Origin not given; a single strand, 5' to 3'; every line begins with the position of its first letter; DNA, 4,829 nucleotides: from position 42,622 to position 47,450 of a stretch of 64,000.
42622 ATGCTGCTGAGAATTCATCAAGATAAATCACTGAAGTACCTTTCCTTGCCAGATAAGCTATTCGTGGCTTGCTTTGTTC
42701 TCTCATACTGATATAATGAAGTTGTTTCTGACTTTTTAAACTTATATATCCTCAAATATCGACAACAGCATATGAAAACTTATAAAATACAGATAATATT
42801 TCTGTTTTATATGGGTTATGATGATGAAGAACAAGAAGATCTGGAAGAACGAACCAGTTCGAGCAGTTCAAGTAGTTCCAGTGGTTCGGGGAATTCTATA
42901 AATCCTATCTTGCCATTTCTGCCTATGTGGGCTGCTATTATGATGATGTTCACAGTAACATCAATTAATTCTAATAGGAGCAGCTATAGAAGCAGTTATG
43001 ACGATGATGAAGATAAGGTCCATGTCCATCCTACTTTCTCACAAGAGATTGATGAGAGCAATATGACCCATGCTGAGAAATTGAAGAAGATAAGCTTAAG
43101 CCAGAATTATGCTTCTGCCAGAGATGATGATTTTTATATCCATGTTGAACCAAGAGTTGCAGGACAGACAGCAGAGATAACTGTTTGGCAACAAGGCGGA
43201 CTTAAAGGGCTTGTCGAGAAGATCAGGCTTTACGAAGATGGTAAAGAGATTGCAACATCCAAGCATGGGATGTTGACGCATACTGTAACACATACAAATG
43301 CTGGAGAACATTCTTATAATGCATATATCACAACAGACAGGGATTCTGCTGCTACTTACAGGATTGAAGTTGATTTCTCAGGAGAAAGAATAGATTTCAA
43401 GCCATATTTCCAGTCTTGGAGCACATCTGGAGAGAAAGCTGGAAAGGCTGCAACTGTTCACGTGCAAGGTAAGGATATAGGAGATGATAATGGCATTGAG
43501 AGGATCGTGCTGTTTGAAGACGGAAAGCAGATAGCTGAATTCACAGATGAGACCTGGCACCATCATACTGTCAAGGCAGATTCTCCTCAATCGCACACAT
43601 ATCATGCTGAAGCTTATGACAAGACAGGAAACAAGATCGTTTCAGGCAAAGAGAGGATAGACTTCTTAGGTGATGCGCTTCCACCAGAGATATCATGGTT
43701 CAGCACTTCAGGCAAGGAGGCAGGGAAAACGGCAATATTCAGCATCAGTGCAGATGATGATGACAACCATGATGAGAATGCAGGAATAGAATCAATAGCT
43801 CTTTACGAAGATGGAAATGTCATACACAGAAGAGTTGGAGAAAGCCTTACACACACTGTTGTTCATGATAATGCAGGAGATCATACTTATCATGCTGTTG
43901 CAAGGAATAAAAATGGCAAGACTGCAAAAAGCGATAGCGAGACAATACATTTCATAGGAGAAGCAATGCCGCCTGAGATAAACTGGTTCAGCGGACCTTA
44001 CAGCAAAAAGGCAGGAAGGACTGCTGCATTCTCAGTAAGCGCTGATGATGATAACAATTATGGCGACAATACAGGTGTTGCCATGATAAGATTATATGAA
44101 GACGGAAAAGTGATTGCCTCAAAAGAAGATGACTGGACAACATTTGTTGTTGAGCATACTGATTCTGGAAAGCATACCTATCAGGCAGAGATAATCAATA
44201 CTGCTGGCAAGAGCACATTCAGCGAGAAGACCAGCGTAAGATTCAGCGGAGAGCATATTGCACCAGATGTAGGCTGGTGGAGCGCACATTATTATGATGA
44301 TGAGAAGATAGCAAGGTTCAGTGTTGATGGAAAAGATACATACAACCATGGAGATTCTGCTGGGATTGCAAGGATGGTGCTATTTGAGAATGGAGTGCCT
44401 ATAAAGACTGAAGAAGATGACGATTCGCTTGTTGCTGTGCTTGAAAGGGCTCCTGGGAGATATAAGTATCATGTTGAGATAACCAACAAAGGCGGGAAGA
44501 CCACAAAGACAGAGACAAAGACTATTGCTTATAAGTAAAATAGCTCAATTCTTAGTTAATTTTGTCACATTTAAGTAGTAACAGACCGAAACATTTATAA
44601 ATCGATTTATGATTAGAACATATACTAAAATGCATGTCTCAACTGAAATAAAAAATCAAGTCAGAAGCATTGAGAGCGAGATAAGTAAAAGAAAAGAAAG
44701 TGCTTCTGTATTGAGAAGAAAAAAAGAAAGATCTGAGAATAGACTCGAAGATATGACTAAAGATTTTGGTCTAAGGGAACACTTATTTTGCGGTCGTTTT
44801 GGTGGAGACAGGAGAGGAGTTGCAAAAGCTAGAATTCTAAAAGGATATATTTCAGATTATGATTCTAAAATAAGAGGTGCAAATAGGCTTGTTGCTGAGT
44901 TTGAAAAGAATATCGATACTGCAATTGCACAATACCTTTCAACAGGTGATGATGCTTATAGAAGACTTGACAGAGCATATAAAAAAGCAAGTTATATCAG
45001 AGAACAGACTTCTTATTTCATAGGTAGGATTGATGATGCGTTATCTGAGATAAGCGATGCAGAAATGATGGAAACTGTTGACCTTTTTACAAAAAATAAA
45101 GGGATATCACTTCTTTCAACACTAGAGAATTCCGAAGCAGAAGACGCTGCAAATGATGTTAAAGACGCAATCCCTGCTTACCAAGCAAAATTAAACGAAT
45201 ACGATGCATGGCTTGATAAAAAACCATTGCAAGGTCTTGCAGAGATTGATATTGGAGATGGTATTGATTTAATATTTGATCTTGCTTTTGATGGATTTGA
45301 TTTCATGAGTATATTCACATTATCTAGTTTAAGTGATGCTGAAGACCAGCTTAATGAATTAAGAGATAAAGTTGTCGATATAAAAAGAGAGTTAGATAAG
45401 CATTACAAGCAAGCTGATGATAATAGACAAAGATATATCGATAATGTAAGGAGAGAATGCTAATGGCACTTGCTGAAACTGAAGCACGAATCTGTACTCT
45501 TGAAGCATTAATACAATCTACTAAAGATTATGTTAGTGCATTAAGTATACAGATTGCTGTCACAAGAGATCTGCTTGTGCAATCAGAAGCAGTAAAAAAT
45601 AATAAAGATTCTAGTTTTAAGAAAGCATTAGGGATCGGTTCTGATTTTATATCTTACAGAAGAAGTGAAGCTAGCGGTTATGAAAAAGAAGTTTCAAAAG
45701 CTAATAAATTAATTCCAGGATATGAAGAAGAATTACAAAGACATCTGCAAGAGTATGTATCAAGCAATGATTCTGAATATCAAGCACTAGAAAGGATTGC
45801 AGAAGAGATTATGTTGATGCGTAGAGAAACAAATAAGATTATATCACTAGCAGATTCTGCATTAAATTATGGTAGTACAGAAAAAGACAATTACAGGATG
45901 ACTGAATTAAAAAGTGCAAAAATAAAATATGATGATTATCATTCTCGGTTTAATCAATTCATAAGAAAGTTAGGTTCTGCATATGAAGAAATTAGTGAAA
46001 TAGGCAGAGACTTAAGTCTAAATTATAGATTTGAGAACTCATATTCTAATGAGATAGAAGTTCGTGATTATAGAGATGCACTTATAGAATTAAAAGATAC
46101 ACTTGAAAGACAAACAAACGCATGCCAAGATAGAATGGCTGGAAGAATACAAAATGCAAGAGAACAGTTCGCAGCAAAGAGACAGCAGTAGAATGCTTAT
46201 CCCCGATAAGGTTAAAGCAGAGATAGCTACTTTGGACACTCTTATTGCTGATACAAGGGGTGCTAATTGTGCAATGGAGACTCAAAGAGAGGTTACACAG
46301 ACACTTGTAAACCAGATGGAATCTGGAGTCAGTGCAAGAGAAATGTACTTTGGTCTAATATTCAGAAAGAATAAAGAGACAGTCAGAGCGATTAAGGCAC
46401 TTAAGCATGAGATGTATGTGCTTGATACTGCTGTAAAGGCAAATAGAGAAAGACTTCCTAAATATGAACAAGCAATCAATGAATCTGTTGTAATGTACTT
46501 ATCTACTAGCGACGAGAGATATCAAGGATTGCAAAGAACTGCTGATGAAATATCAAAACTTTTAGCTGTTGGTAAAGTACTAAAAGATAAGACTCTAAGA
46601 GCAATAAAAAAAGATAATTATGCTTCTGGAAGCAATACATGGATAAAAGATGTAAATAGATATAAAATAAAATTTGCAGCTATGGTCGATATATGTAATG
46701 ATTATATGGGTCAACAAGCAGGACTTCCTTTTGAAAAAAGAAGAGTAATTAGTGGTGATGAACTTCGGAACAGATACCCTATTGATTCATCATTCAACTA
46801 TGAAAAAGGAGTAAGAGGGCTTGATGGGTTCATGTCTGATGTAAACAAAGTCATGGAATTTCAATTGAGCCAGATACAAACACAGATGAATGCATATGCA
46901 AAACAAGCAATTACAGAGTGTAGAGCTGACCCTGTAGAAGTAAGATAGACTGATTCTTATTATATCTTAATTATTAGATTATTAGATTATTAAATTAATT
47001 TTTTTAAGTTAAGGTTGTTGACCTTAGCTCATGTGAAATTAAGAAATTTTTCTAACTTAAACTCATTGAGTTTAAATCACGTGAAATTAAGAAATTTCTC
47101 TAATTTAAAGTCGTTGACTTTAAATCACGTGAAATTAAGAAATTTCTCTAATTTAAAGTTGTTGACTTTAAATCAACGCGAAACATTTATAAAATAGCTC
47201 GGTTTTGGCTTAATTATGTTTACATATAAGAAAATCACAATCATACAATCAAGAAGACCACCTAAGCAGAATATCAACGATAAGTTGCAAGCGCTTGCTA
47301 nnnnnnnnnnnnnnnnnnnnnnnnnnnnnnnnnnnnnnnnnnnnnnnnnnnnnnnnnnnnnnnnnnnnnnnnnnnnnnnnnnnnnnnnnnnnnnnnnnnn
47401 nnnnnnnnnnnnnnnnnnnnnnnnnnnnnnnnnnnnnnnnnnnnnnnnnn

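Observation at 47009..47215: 48-bp tandem array in which a hairpin's stem sequence varies between units but complementarity is preserved, immediately upstream of a wHTH regulator promoter (and PFOR)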

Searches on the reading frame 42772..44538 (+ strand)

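Call 9: search_protein_families(library=pfam, proteins=[window:42772-44538:+], max_evalue=0.1)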
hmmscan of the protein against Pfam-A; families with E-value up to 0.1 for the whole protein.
window:42772-44538:+ (588 aa): 5 families
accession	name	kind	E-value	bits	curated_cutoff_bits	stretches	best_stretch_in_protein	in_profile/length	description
PF17957.7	Big_7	-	6.2e-10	40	24.1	1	130-183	15-69/70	Bacterial Ig domain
PF22433.2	MtxA_IG-like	-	1.8e-06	28.2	26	0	557-583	51-77/83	Magnetotaxis protein MtxA, Immunoglobulin-like domain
PF21601.3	GldM_2nd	-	0.0012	19.8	24.4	0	150-197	41-87/98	GldM second domain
PF19077.6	Big_13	-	0.0022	18.9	27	0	444-489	53-98/102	Bacterial Ig-like domain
PF06486.16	DUF1093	-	0.089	13.9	26.3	0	259-288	13-45/81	Protein of unknown function (DUF1093)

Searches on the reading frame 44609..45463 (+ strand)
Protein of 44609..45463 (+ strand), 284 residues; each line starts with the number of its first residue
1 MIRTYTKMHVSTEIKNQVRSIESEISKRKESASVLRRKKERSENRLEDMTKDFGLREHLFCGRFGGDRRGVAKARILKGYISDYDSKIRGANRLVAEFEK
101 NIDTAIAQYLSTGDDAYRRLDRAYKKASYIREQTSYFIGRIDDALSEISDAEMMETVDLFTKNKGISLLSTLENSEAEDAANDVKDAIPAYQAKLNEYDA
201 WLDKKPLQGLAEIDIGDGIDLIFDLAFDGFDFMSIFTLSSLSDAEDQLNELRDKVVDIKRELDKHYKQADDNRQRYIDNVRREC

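Call 9: search_protein_families(library=pfam, proteins=[window:44609-45463:+], max_evalue=0.1)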
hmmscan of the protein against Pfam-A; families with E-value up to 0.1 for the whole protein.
window:44609-45463:+ (284 aa): 1 family
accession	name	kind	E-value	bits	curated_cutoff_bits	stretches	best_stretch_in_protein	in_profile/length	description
PF04508.17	Pox_A_type_inc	-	0.056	13.8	21.4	1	248-264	3-19/23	Viral A-type inclusion protein repeat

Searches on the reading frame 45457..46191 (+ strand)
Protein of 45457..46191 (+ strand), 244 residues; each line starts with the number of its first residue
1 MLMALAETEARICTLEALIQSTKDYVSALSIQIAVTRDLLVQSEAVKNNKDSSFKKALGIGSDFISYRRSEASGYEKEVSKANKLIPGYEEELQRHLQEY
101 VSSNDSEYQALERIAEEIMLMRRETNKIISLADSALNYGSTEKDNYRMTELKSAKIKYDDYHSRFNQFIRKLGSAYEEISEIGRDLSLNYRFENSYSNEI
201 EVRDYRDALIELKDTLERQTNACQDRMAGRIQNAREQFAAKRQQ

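Call 9: search_protein_families(library=pfam, proteins=[window:45457-46191:+], max_evalue=0.1)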
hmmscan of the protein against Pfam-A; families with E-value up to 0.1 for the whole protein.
window:45457-46191:+ (244 aa): 1 family
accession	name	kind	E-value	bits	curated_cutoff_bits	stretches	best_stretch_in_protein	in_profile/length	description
PF19259.5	Ty3_capsid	-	0.043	13.6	29.1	0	147-172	101-126/198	Ty3 transposon capsid-like protein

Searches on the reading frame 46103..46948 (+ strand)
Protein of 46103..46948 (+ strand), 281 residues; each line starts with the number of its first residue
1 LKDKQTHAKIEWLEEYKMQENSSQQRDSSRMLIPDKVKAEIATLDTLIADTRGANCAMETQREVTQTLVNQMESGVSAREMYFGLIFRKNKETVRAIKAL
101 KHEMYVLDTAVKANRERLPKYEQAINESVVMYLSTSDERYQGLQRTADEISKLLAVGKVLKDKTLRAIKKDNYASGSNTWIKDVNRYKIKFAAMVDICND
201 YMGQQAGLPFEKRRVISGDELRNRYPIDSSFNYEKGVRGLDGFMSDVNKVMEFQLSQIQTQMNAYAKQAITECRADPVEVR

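Call 9: search_protein_families(library=pfam, proteins=[window:46103-46948:+], max_evalue=0.1)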
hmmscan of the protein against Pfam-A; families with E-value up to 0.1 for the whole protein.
window:46103-46948:+ (281 aa): 2 families
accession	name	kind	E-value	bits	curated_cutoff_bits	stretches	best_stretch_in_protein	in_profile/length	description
PF17049.10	AEP1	-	0.025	14.1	27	1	11-91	64-156/396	ATPase expression protein 1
PF21395.2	Arc_capsid_dom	-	0.067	13.7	27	0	240-268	11-39/62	Activity-regulated cytoskeleton-associated protein, capsid domain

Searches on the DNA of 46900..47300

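Call 76: search_rna_families(source=window, start=46900, end=47300, threshold=evalue, max_evalue=1)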
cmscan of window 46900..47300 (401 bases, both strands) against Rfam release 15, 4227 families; matches with E-value up to 1: 5.
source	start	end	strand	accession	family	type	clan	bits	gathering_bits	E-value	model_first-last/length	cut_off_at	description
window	47089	47184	-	RF04345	Plastid-rps12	Cis-reg;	-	25.8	78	0.19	1-97/97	no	Plastid-rps12 3UTR RNA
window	47104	47172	+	RF04099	MIR837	Gene; miRNA;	-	19.6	117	0.23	1-122/122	no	MIR837 microRNA precursor family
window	47106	47172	+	RF03601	MIR7993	Gene; miRNA;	-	19.3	100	0.64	1-138/138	no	MIR7993 microRNA precursor family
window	47104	47174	+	RF04118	MIR9481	Gene; miRNA;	-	18.8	130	0.24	1-135/135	no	MIR9481 microRNA precursor family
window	47161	47277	-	RF01295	SCARNA7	Gene; snRNA; snoRNA; scaRNA;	-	11.3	65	1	1-330/330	no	Small Cajal body-specific RNA 7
